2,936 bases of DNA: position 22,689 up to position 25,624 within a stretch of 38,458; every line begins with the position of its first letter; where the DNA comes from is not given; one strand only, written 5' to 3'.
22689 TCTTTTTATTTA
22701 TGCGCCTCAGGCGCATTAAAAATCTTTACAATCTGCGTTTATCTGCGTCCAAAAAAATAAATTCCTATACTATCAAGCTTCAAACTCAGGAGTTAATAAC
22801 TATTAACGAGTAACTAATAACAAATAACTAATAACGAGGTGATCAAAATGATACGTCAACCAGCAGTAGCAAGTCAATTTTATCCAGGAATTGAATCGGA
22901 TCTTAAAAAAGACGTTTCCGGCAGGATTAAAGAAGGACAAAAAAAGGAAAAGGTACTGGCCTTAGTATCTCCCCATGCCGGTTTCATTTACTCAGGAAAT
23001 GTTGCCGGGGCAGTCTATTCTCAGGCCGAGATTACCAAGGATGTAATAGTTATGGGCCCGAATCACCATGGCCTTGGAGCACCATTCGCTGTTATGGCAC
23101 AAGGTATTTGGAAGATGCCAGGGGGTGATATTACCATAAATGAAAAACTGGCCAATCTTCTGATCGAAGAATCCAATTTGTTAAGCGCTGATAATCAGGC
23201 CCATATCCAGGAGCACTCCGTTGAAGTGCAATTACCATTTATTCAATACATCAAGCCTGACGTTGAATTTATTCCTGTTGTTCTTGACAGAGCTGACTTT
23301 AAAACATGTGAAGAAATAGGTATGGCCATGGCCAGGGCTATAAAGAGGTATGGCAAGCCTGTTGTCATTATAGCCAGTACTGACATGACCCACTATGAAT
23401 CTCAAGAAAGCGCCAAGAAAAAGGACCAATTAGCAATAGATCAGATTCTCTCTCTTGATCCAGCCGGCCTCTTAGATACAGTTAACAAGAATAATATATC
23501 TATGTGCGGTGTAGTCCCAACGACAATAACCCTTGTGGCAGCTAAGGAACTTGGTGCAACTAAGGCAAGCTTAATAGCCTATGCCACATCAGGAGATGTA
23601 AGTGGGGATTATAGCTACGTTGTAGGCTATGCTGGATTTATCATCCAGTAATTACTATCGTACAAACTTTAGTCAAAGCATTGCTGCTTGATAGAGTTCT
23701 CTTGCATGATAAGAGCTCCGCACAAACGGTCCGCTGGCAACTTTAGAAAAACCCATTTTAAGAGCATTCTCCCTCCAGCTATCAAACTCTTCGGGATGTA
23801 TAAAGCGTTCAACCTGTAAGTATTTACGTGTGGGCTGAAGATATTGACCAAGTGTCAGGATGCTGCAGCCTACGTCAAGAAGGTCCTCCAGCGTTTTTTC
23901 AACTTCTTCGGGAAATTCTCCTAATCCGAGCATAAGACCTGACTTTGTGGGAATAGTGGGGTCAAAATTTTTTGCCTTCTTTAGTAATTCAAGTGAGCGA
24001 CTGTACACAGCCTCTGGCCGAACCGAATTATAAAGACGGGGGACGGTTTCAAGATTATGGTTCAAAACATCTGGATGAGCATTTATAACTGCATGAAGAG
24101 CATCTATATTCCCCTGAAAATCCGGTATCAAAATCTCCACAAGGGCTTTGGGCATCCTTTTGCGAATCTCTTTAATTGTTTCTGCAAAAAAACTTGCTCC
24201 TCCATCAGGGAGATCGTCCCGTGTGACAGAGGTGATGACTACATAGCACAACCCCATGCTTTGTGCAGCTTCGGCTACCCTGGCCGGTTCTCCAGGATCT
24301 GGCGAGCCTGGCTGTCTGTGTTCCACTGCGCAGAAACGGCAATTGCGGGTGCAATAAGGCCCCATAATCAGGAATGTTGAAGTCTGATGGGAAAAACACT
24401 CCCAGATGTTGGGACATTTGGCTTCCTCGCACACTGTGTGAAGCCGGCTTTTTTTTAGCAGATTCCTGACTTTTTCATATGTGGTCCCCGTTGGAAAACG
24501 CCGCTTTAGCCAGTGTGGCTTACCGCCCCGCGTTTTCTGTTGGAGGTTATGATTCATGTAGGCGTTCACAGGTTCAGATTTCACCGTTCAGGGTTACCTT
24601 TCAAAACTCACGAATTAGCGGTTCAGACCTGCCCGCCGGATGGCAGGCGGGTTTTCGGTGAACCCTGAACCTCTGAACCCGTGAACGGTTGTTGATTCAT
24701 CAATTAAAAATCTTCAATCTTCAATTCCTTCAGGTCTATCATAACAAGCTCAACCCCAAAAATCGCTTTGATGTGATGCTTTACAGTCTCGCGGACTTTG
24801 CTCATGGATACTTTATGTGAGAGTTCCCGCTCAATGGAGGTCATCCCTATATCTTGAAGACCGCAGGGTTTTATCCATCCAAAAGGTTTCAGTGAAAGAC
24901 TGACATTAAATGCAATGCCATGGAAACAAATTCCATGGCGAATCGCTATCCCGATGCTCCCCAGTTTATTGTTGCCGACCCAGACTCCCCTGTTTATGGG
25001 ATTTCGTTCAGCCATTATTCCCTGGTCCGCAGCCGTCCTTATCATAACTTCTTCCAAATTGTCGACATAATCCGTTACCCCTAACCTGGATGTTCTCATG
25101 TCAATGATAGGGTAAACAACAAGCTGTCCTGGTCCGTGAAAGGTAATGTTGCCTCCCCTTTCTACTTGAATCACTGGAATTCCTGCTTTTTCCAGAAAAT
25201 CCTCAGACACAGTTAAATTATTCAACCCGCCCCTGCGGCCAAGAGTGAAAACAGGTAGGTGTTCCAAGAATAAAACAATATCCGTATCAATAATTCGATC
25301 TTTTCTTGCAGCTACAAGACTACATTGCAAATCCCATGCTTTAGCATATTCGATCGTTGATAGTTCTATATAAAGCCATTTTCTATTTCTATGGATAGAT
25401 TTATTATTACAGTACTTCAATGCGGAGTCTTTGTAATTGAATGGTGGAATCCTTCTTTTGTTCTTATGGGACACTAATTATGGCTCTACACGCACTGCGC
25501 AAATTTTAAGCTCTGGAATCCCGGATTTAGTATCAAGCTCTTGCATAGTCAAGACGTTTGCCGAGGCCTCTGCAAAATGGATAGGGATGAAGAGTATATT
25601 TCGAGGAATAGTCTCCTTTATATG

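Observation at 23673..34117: gcvT-H-PA-PB, hdrC/hdrB-like, a cytoplasmic formate dehydrogenase and lipB-lipA form one co-directional block with no L-protein: candidate formate-linked Hdr-type lipoyl-GcvH oxidoreductase (glycine synthase / reductive-glycine module)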

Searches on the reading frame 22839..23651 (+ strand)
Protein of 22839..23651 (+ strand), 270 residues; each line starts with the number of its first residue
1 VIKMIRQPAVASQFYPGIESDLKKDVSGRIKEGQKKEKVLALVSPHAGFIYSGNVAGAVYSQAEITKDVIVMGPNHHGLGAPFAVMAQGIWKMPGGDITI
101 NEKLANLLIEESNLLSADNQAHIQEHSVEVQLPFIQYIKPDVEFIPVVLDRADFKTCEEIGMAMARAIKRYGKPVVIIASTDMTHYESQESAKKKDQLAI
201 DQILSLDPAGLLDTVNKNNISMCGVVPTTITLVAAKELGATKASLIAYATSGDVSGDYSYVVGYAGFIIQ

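Call 11: search_protein_families(library=pfam, proteins=[window:22839-23651:+])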
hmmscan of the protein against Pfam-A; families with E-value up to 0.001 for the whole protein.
window:22839-23651:+ (270 aa): 2 families
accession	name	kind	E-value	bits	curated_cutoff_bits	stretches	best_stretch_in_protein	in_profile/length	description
PF01875.22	Memo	-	1e-67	228.7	27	1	7-267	1-268/269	Memo-like protein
PF02900.23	LigB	-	3e-08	33.5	26.3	1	101-253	93-246/269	Catalytic LigB subunit of aromatic ring-opening dioxygenase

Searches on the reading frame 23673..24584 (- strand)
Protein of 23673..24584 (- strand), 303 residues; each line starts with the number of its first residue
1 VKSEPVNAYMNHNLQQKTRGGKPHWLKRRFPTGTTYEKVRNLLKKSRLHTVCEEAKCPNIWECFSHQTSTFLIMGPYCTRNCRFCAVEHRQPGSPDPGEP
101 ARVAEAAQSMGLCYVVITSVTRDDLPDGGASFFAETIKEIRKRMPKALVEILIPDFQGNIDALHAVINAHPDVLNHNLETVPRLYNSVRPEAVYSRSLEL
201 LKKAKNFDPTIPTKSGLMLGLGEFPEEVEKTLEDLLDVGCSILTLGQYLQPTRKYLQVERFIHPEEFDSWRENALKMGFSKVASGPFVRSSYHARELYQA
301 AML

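Call 3: search_protein_families(library=pfam, proteins=[window:23673-24584:-])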
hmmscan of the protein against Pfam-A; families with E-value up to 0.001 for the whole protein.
window:23673-24584:- (303 aa): 2 families
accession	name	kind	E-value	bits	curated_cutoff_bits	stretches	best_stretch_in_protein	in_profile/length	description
PF04055.27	Radical_SAM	-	4.1e-20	73.1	29.5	1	73-235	2-166/166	Radical SAM superfamily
PF16881.10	LIAS_N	-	4.1e-11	43.7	27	1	11-57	50-96/96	N-terminal domain of lipoyl synthase of Radical_SAM family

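Call 4: search_protein_families(library=ncbifam, proteins=[window:23673-24584:-])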
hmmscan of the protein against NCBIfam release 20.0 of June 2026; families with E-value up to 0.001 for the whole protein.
window:23673-24584:- (303 aa): 7 families
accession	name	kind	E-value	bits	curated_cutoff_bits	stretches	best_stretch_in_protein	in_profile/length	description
NF004019.1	PRK05481.1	subfamily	1.7e-127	424.6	203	1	22-301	1-280/286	lipoyl synthase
NF009544.0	PRK12928.1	subfamily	4.9e-124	413.4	210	1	11-299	9-298/300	lipoyl synthase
TIGR00510.1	lipA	equivalog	9e-123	409.4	310.25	1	17-302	12-298/302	lipoyl synthase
NF053790.1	LplA_LipA_fuse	exception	7.3e-116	388.1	800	1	14-296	325-605/606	bifunctional lipoate--protein ligase/lipoyl synthase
TIGR00433.2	bioB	equivalog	4.9e-06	26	225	1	77-237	50-210/307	biotin synthase BioB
NF053743.1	LipS2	equivalog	8.9e-05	22.1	270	0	179-242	135-197/292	LipS2 family lipoyl synthase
NF006308.0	PRK08508.1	equivalog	0.00027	20.3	377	1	100-250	48-190/279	biotin synthase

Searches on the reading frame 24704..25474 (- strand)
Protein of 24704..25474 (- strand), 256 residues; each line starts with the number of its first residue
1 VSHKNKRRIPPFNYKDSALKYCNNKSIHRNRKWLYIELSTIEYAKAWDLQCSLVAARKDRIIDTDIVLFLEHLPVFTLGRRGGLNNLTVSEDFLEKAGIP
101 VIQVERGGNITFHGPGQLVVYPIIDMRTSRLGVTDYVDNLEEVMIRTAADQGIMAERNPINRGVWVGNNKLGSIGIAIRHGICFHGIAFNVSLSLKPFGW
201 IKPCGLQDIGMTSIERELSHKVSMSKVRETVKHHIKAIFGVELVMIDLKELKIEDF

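Call 3: search_protein_families(library=pfam, proteins=[window:24704-25474:-])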
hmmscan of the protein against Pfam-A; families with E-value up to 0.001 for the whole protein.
window:24704-25474:- (256 aa): 1 family
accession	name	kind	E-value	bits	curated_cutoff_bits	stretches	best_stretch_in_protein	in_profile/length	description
PF21948.1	LplA-B_cat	-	8.2e-42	143.9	27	1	43-235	2-199/200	Lipoyl protein ligase A/B catalytic domain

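Call 4: search_protein_families(library=ncbifam, proteins=[window:24704-25474:-])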
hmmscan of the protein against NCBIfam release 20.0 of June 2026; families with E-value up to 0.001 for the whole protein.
window:24704-25474:- (256 aa): 5 families
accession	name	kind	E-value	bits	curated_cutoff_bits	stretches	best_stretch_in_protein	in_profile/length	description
NF010925.0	PRK14345.1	equivalog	2.1e-52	178.1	155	1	32-245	12-223/236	lipoyl(octanoyl) transferase LipB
NF010922.0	PRK14342.1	equivalog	7.1e-52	175.8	235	1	34-242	7-206/215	lipoyl(octanoyl) transferase LipB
TIGR00214.1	lipB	equivalog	3.4e-46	157.2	83.55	1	64-239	12-186/187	lipoyl(octanoyl) transferase LipB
NF010921.0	PRK14341.1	equivalog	7e-42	143.4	230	1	29-241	14-225/230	lipoyl(octanoyl) transferase LipB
NF010923.0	PRK14343.1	equivalog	3.4e-40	138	298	1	36-236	18-215/237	lipoyl(octanoyl) transferase LipB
